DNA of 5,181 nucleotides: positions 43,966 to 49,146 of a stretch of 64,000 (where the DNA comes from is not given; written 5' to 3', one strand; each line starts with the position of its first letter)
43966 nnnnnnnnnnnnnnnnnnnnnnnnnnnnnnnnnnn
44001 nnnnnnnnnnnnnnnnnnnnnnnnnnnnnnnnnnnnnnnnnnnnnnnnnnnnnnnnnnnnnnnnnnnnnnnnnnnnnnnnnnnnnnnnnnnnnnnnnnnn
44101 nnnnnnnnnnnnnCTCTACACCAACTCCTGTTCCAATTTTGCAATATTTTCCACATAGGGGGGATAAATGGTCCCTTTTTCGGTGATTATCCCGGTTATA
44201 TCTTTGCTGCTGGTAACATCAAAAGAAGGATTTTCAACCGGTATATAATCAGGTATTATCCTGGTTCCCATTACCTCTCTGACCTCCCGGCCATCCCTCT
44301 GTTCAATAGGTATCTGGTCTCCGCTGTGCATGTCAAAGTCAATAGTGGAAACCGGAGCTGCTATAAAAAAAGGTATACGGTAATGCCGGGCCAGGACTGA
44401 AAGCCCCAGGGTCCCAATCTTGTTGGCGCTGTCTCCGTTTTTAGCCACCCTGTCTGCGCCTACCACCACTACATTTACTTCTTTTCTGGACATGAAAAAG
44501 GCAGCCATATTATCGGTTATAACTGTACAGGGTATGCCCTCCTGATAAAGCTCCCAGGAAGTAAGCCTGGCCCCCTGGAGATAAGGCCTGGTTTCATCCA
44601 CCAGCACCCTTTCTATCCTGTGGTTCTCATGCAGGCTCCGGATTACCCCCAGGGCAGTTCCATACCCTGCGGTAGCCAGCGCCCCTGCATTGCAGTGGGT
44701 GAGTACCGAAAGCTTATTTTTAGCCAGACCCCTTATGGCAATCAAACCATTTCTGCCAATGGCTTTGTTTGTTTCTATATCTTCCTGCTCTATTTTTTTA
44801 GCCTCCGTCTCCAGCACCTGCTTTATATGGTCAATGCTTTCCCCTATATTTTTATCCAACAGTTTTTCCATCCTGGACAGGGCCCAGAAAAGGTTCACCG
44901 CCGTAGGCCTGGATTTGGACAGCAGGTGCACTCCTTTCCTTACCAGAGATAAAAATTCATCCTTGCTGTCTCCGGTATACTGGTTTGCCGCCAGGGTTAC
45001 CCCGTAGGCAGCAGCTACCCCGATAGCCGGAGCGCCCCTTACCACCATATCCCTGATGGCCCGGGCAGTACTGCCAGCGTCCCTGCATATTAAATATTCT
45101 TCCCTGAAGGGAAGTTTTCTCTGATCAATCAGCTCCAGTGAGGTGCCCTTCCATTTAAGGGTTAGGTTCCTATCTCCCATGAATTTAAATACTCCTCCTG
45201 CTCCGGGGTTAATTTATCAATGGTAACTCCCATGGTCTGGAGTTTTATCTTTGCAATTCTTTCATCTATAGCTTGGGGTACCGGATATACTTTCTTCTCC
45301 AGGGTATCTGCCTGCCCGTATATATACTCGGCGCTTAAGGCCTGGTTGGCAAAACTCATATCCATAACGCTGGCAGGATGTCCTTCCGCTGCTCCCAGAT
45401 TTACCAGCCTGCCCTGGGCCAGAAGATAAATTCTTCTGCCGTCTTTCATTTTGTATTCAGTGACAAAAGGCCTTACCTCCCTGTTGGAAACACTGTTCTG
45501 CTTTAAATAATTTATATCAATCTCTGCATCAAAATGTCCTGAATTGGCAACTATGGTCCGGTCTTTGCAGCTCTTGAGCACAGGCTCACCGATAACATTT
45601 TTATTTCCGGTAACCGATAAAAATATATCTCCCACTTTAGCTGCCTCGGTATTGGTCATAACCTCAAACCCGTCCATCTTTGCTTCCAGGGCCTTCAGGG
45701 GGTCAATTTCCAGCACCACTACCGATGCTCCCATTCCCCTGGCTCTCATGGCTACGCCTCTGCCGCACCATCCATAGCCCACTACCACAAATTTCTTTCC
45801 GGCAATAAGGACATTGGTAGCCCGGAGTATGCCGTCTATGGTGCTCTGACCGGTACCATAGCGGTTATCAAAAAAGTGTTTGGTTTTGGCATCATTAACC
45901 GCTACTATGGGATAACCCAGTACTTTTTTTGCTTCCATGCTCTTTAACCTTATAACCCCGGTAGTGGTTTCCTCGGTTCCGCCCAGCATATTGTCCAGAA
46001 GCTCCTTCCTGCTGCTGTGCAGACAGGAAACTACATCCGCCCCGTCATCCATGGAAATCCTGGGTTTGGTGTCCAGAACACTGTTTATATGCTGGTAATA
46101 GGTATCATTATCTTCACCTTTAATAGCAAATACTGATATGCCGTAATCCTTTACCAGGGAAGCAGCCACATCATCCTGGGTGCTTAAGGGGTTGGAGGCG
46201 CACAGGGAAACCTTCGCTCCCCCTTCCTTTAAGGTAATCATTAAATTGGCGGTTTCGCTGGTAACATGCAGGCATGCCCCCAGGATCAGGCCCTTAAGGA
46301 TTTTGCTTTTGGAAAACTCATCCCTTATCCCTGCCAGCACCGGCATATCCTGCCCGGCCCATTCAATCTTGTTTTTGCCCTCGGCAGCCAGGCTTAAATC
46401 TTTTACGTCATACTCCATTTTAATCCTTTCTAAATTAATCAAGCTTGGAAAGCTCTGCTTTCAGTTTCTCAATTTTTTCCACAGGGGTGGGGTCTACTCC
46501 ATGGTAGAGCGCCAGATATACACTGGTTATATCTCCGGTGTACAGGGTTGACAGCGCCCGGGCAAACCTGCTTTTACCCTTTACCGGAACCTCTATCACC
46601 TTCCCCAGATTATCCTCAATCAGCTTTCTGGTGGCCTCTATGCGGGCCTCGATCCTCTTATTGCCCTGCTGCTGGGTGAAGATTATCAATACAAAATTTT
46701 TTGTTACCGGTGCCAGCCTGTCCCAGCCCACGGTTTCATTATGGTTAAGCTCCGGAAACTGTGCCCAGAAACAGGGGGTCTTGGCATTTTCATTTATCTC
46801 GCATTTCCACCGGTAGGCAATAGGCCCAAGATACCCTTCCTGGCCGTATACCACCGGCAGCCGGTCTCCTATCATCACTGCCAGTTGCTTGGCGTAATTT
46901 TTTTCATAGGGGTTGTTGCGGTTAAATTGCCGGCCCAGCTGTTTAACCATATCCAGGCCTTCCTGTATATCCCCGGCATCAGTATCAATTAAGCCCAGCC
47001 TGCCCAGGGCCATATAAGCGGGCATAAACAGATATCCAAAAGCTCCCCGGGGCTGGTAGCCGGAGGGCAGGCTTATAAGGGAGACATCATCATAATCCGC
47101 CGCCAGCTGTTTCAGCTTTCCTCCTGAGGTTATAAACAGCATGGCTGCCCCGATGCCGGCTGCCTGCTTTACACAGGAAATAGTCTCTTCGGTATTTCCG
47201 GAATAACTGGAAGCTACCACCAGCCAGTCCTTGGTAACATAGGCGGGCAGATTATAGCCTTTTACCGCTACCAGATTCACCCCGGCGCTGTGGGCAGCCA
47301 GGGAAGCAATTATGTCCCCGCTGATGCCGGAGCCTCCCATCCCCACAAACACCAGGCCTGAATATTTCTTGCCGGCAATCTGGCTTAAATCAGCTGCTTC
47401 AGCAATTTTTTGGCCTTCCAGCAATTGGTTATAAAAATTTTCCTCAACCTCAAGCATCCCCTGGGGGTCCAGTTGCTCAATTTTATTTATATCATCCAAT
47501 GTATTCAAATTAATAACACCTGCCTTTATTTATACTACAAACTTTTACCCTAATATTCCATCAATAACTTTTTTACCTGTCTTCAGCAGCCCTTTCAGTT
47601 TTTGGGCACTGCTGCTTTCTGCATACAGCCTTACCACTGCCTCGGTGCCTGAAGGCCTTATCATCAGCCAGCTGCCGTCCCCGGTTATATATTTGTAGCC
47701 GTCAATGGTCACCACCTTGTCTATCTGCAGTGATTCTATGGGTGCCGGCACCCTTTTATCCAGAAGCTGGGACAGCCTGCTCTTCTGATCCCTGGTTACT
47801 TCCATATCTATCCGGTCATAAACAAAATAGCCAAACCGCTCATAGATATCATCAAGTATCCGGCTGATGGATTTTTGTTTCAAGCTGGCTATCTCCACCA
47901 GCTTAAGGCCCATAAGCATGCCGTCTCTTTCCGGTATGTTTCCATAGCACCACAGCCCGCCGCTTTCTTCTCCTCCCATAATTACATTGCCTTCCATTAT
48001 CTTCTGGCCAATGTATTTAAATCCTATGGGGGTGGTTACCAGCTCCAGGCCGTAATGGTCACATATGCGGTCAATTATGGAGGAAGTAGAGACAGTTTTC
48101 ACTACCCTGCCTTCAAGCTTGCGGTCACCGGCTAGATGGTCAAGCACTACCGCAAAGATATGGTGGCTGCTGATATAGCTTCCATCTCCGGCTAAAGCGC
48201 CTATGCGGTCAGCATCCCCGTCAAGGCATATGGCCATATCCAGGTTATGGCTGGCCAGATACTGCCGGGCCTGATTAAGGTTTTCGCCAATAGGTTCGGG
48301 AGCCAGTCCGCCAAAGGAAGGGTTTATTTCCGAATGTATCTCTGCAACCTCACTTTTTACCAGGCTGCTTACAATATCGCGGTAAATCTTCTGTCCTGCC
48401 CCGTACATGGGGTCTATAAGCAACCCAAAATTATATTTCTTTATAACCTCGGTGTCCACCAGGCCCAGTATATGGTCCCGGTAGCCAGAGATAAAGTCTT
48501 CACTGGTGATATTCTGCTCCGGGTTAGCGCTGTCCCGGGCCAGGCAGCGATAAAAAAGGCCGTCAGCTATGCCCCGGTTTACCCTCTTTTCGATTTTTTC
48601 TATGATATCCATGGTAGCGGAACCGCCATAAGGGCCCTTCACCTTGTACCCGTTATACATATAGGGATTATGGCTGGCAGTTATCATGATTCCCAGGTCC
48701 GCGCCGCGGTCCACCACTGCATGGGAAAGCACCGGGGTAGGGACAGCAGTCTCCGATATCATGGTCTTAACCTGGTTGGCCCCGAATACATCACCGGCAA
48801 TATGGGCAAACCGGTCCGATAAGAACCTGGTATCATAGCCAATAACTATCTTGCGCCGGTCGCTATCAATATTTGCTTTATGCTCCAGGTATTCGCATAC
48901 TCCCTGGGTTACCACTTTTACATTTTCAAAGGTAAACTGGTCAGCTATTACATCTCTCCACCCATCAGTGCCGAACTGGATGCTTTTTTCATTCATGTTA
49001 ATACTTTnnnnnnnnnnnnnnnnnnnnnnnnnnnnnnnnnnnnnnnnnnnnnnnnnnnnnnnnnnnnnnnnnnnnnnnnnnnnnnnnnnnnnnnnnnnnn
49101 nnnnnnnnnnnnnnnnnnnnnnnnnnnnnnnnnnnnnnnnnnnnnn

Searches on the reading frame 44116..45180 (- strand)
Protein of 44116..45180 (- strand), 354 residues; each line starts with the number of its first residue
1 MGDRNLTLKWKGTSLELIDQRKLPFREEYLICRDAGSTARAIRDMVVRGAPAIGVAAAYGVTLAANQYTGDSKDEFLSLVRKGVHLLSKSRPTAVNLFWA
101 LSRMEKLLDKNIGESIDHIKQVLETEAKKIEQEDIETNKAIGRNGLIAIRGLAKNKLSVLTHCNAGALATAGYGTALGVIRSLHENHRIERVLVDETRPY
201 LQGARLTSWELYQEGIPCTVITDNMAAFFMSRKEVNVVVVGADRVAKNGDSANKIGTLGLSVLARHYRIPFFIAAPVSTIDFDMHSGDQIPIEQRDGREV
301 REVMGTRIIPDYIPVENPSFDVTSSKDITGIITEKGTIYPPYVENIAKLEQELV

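Call 50: search_protein_families(library=pfam, proteins=[window:44116-45180:-], max_evalue=0.00001)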
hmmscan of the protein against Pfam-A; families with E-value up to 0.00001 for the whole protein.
window:44116-45180:- (354 aa): 1 family
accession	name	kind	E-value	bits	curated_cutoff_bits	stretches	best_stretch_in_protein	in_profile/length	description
PF01008.23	IF-2B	-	1.1e-81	274.6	22.4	1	47-340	2-280/280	Initiation factor 2 subunit family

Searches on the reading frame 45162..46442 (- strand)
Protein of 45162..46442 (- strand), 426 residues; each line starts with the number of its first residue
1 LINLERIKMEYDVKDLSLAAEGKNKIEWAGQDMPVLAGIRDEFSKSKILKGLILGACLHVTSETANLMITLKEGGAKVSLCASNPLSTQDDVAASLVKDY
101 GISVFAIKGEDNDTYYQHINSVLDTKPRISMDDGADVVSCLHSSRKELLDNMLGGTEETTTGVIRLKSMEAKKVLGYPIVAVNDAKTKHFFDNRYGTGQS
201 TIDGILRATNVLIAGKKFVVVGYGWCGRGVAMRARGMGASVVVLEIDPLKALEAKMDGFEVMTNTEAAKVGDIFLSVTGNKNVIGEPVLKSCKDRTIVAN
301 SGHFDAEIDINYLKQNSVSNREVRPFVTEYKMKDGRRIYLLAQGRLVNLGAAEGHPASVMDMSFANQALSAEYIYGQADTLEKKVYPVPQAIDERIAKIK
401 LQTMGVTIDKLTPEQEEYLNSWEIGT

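Call 50: search_protein_families(library=pfam, proteins=[window:45162-46442:-], max_evalue=0.00001)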
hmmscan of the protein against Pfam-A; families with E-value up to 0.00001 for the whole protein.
window:45162-46442:- (426 aa): 4 families
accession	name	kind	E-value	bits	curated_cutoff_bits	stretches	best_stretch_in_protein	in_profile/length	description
PF05221.23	AdoHcyase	-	3.7e-60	204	25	2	10-146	1-141/299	S-adenosyl-L-homocysteine hydrolase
PF00670.27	AdoHcyase_NAD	-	1.8e-53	181.5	27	1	193-353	1-161/162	S-adenosyl-L-homocysteine hydrolase, NAD binding domain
PF07991.19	KARI_N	-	1.4e-06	28.5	20.6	1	213-278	2-68/165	Acetohydroxy acid isomeroreductase, NADPH-binding domain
PF02826.25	2-Hacid_dh_C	-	2.1e-06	27.7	25.1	1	211-302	32-127/178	D-isomer specific 2-hydroxyacid dehydrogenase, NAD binding domain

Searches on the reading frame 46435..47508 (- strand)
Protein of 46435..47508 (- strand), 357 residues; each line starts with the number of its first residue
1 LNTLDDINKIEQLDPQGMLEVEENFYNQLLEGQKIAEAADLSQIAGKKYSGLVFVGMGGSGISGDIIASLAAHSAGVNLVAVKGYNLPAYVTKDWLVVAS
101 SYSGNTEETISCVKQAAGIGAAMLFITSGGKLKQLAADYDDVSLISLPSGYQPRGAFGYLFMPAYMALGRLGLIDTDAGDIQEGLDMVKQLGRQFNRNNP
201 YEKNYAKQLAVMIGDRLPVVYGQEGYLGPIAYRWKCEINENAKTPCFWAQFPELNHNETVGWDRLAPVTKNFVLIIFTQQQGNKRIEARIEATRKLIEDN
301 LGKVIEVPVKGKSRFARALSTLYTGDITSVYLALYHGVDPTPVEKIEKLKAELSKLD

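Call 51: search_protein_families(library=pfam, proteins=[window:46435-47508:-], max_evalue=0.00001)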
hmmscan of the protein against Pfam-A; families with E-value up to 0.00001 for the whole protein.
window:46435-47508:- (357 aa): 2 families
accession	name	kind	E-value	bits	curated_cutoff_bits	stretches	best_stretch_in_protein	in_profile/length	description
PF10432.14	bact-PGI_C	-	1.3e-49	168.4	24.5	1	202-353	1-151/151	Bacterial phospho-glucose isomerase C-terminal SIS domain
PF01380.27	SIS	-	8.2e-06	26.1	25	0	52-128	8-88/131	SIS domain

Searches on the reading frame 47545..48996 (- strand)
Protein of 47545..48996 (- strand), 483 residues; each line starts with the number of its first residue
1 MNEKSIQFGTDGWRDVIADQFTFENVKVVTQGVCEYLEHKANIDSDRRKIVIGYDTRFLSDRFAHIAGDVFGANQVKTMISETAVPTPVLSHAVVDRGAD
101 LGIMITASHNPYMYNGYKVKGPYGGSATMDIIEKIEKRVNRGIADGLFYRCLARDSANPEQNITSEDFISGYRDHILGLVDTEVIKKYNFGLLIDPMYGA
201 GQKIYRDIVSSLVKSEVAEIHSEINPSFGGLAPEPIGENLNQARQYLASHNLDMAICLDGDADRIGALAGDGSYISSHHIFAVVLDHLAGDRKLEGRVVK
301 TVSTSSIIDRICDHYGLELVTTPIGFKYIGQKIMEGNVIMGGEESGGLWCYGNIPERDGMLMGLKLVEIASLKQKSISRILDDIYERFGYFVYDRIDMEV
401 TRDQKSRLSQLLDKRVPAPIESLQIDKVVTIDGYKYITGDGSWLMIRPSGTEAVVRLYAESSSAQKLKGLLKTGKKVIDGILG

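Call 51: search_protein_families(library=pfam, proteins=[window:47545-48996:-], max_evalue=0.00001)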
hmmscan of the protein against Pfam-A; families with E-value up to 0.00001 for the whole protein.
window:47545-48996:- (483 aa): 4 families
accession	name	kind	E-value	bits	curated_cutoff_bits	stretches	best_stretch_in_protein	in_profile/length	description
PF02878.22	PGM_PMM_I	-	1.7e-37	128.6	22.5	1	7-141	3-133/138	Phosphoglucomutase/phosphomannomutase, alpha/beta/alpha domain I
PF02880.22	PGM_PMM_III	-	8.5e-27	94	20.7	1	277-388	2-115/115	Phosphoglucomutase/phosphomannomutase, alpha/beta/alpha domain III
PF02879.22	PGM_PMM_II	-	1.1e-20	74.6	29.3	1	171-272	2-103/103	Phosphoglucomutase/phosphomannomutase, alpha/beta/alpha domain II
PF00408.26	PGM_PMM_IV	-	2.3e-11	44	23.1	1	420-470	12-61/68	Phosphoglucomutase/phosphomannomutase, C-terminal domain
